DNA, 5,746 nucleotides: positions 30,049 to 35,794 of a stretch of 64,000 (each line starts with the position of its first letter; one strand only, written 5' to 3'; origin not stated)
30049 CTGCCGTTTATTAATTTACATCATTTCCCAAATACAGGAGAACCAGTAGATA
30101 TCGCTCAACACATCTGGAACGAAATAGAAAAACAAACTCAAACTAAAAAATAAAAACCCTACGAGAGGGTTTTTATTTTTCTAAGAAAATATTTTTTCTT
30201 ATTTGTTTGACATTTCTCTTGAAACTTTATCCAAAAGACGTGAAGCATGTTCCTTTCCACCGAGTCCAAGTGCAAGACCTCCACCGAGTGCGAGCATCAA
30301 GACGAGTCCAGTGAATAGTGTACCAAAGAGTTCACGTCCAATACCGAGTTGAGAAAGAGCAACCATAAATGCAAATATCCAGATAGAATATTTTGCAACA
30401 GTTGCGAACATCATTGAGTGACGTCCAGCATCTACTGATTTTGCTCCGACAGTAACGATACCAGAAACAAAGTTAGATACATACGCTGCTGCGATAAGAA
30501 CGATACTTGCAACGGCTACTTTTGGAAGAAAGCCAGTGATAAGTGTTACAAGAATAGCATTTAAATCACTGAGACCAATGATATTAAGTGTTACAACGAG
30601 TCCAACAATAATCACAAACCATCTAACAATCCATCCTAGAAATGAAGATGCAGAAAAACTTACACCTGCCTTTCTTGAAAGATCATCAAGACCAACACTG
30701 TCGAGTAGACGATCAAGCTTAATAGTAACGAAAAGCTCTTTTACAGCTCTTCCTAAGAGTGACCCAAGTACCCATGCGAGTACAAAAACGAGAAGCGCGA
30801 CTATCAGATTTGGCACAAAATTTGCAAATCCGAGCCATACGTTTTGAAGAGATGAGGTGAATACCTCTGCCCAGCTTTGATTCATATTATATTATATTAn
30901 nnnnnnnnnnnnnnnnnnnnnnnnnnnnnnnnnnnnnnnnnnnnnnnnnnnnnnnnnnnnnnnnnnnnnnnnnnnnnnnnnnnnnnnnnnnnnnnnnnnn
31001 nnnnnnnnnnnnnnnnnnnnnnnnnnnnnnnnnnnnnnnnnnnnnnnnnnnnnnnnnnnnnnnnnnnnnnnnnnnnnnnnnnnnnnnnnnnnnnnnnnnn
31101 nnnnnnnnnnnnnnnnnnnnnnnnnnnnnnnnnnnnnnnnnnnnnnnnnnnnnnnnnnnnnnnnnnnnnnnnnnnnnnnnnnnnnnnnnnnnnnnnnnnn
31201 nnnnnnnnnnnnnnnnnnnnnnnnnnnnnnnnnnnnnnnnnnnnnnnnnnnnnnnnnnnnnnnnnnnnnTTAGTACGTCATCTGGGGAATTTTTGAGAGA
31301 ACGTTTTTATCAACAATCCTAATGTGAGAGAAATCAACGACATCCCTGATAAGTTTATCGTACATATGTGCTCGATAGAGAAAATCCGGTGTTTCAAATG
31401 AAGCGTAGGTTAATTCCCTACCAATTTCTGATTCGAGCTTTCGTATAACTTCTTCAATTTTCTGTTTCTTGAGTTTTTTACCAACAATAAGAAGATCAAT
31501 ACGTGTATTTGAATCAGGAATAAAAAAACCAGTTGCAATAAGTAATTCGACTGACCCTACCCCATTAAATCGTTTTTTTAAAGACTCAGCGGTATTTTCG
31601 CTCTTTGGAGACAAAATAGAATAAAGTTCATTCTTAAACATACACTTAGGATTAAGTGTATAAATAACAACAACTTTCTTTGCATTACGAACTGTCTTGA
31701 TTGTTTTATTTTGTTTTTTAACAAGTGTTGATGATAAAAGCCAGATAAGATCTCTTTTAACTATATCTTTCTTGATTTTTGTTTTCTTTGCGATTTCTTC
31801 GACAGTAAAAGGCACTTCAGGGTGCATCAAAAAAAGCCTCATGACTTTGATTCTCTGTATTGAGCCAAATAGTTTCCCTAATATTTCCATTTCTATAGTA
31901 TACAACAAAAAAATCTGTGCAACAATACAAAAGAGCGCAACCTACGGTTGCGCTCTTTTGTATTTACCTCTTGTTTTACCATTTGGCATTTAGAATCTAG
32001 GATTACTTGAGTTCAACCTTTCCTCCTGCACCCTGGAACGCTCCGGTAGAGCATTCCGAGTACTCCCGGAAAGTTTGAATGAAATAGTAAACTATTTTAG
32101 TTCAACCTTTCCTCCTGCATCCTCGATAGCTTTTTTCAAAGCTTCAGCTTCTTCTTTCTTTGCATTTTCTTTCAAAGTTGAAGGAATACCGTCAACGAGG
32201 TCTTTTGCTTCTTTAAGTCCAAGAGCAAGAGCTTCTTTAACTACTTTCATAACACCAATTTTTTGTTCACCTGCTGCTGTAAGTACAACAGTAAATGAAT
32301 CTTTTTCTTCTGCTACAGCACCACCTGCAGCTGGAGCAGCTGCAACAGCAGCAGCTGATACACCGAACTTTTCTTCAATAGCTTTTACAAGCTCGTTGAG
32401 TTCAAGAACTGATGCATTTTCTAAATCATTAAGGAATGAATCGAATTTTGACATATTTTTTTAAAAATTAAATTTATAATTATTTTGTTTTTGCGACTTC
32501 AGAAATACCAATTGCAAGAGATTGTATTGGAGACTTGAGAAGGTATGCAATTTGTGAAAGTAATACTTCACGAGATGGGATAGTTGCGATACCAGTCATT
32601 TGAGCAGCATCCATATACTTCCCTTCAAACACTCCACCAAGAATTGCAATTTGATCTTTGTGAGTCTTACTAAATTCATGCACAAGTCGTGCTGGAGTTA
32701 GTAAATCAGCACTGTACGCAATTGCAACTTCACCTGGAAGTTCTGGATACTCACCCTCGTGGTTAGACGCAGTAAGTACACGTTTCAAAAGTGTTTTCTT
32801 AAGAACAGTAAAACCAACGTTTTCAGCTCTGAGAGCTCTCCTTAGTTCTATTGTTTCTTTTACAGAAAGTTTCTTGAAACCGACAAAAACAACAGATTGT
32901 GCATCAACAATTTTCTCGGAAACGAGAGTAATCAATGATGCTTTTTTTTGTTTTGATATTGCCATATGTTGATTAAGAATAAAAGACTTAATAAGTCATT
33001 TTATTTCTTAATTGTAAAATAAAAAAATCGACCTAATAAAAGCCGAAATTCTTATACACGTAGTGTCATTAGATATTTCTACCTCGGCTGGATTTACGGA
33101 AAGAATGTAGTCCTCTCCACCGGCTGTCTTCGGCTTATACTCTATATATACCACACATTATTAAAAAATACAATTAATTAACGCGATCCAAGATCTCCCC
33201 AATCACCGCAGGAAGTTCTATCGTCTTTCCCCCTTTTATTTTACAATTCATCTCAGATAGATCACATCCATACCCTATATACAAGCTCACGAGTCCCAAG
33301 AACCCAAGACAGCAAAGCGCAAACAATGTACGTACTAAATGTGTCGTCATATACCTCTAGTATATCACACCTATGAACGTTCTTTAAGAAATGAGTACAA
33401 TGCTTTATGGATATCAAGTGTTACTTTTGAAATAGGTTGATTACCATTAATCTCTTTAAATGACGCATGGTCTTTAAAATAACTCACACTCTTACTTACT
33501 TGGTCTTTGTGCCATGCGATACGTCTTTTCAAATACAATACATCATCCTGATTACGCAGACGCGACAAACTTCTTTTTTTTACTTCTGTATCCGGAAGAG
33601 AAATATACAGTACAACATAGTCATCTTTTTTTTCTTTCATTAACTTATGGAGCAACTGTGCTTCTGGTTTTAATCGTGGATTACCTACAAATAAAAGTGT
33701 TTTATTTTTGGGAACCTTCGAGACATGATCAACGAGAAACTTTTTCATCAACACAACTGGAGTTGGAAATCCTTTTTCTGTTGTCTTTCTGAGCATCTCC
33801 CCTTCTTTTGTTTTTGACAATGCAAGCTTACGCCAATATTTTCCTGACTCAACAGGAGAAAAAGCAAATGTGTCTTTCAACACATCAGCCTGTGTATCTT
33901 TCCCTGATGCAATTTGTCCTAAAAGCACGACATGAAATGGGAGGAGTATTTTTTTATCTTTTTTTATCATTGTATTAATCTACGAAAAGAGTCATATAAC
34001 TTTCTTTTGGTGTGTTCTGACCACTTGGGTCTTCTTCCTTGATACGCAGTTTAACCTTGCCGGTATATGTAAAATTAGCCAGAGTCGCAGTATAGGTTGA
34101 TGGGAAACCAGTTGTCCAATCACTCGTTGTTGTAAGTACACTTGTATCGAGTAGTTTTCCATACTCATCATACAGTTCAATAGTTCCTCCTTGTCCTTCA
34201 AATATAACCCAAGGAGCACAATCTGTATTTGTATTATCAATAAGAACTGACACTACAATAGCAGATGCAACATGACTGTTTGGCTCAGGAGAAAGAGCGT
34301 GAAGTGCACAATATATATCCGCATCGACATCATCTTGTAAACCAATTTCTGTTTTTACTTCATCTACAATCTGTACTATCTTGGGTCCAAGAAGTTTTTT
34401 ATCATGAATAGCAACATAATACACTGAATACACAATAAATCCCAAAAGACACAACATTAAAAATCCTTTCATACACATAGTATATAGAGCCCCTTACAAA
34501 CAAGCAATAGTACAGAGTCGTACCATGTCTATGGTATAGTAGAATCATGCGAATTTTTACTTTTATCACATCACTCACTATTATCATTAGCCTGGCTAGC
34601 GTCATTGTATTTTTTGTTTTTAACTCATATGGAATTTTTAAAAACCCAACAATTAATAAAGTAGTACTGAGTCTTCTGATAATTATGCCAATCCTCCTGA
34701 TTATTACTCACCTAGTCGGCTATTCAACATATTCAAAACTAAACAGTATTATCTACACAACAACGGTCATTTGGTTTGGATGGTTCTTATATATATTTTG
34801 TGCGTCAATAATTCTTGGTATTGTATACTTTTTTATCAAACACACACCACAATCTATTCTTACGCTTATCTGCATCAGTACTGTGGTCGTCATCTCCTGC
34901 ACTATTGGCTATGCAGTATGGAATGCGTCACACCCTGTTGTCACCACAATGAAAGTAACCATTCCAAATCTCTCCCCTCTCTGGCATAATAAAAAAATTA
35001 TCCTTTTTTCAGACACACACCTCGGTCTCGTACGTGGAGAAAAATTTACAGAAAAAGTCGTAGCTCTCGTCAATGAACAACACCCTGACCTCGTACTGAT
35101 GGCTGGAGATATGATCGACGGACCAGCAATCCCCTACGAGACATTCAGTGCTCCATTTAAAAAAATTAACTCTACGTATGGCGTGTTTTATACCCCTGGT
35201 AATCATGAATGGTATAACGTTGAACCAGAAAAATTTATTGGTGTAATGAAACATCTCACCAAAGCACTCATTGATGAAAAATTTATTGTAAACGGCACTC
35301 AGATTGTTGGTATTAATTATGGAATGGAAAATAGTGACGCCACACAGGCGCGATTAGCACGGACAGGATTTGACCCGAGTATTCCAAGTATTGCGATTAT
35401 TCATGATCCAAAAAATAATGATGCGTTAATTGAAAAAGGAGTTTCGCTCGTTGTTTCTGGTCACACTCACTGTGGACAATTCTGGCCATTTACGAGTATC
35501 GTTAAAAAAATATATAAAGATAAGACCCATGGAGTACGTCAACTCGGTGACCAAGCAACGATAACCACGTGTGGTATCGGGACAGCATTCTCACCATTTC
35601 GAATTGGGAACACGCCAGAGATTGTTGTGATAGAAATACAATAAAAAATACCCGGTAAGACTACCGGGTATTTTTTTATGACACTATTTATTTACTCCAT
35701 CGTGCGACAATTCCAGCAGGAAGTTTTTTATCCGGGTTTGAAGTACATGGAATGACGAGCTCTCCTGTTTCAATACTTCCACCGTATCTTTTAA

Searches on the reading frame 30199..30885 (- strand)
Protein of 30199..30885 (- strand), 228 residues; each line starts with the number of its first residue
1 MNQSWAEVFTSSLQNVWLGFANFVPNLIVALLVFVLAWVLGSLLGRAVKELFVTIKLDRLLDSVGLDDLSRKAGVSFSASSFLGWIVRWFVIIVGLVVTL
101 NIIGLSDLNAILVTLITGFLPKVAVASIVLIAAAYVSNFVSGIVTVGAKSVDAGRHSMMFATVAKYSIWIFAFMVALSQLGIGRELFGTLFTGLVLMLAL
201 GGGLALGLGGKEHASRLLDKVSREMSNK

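Call 9: search_protein_families(library=pfam, proteins=[window:30199-30885:-], max_evalue=0.001)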
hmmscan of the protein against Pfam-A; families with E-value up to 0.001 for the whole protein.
window:30199-30885:- (228 aa): 1 family
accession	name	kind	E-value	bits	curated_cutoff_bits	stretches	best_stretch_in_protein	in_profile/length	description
PF05552.17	MS_channel_1st_1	-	4.7e-11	42.8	22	1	12-60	2-50/50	Mechanosensitive ion channel, conserved TM helix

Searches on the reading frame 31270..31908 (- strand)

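Call 9: search_protein_families(library=pfam, proteins=[window:31270-31908:-], max_evalue=0.001)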
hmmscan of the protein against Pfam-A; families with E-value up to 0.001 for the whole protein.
window:31270-31908:- (212 aa): 0 families

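Call 68: search_protein_families(library=ncbifam, proteins=[window:31270-31908:-], max_evalue=0.01)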
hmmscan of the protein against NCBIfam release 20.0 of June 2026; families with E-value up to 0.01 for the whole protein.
window:31270-31908:- (212 aa): 2 families
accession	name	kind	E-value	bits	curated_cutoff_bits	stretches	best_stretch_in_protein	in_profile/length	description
NF053606.1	Sta1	subfamily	0.00044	20.3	80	1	20-73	23-74/100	Sta1 family transcriptional regulator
TIGR00373.1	TIGR00373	equivalog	0.0086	15.6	149.5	0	10-65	8-60/162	transcription factor E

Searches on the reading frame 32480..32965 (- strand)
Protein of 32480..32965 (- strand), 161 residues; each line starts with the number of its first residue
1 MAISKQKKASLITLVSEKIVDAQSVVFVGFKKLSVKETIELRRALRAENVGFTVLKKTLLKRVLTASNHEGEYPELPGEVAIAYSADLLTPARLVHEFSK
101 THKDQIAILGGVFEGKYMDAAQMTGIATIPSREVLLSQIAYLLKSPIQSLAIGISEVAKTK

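Call 19: search_protein_families(library=pfam, proteins=[window:32480-32965:-], max_evalue=0.01)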
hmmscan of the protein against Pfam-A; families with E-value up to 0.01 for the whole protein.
window:32480-32965:- (161 aa): 1 family
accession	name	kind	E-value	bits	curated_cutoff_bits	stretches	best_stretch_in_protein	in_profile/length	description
PF00466.25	Ribosomal_L10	-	1.5e-15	57.5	22.8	1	5-100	3-100/100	Ribosomal protein L10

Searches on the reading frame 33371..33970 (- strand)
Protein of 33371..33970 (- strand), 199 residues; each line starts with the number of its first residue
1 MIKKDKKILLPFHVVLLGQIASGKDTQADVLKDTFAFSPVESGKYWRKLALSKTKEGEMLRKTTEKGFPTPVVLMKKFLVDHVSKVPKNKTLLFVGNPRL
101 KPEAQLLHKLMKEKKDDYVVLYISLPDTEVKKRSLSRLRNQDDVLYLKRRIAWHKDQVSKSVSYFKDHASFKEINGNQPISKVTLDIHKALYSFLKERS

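Call 9: search_protein_families(library=pfam, proteins=[window:33371-33970:-], max_evalue=0.001)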
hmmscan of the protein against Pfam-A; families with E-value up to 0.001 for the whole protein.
window:33371-33970:- (199 aa): 2 families
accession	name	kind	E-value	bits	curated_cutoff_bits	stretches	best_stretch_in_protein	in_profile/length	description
PF00406.28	ADK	-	3.4e-16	60.1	26.8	1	16-168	1-149/151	Adenylate kinase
PF13207.12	AAA_17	-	2.2e-08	34.9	27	1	18-141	2-125/136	AAA domain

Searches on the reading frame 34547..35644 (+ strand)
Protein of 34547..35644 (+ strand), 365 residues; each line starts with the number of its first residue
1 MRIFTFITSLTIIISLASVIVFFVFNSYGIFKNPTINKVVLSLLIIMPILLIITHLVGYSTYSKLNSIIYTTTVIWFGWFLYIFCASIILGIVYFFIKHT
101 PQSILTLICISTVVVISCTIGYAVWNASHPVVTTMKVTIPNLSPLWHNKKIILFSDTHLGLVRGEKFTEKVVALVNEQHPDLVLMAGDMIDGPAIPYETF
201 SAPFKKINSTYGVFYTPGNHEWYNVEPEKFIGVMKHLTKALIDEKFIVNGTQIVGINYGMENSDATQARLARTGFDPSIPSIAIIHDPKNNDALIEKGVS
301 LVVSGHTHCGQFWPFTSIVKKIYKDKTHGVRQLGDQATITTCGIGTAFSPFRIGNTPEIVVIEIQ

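Call 9: search_protein_families(library=pfam, proteins=[window:34547-35644:+], max_evalue=0.001)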
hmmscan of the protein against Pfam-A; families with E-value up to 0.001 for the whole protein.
window:34547-35644:+ (365 aa): 2 families
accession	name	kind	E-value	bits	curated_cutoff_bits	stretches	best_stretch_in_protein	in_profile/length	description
PF00149.33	Metallophos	-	1.8e-14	55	21.5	1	150-309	2-190/191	Calcineurin-like phosphoesterase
PF12850.12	Metallophos_2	-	1.5e-06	28.8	27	1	150-308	2-117/154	Calcineurin-like phosphoesterase superfamily domain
